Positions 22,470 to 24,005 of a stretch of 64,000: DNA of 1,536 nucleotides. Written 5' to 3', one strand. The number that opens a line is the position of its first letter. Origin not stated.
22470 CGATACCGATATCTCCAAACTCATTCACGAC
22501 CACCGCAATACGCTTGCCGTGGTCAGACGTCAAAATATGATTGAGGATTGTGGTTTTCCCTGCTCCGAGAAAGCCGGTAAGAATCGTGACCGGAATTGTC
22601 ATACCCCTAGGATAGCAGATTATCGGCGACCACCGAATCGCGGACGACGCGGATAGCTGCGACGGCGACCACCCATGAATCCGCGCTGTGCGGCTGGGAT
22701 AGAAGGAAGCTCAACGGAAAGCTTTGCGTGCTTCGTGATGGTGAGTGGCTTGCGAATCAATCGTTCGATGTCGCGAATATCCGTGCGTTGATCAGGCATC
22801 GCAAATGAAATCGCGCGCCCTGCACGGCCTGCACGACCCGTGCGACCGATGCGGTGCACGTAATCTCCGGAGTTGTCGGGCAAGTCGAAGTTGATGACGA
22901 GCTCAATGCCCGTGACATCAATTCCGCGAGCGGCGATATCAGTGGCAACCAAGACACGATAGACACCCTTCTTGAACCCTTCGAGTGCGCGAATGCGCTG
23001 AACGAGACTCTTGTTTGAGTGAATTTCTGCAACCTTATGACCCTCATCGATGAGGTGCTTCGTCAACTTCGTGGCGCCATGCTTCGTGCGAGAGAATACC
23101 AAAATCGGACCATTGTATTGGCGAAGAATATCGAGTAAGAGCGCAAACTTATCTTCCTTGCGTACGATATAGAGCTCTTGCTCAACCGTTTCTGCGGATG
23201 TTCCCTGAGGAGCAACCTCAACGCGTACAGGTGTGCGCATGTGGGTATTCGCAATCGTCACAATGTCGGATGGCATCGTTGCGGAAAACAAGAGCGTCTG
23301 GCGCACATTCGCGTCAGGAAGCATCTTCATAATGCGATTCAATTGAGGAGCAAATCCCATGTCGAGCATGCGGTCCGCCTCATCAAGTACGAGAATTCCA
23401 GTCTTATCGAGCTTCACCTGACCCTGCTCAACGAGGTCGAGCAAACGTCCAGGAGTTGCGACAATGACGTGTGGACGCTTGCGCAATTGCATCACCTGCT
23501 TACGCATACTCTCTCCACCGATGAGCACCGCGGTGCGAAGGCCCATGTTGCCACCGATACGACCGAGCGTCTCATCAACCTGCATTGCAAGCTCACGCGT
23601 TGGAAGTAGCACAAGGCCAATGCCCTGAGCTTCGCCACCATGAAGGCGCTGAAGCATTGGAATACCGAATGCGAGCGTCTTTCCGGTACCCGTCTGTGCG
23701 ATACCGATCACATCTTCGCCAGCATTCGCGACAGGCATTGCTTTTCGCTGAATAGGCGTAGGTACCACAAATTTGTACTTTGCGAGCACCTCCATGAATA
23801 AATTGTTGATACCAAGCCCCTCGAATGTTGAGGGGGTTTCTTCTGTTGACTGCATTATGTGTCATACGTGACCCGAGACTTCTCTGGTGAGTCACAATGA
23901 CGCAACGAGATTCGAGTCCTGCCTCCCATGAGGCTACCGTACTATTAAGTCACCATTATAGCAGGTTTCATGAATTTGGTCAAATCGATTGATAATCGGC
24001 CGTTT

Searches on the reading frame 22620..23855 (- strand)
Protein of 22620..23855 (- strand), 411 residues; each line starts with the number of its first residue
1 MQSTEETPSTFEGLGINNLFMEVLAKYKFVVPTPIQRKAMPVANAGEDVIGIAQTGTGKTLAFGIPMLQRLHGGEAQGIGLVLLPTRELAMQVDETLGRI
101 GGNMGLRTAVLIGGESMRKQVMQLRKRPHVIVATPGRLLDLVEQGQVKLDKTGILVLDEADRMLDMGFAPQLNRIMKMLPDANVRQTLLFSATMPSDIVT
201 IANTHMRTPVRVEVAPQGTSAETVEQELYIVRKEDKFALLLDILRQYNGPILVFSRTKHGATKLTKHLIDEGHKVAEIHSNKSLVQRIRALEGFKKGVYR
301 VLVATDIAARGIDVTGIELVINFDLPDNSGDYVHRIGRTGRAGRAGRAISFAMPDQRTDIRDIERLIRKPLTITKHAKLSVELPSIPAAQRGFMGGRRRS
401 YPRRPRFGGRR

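Call 13: search_protein_families(library=pfam, proteins=[window:22620-23855:-], max_evalue=0.001)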
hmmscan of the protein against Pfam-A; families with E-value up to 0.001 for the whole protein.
window:22620-23855:- (411 aa): 3 families
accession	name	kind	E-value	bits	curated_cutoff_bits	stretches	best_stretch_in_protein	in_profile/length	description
PF00270.35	DEAD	-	4.3e-49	166.9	26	1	33-198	1-164/167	DEAD/DEAH box helicase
PF00271.37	Helicase_C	-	6.9e-30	104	23.5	1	236-343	2-110/110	Helicase conserved C-terminal domain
PF04851.21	ResIII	-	1.1e-06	29.2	22.5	1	50-194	27-162/164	Type III restriction enzyme, res subunit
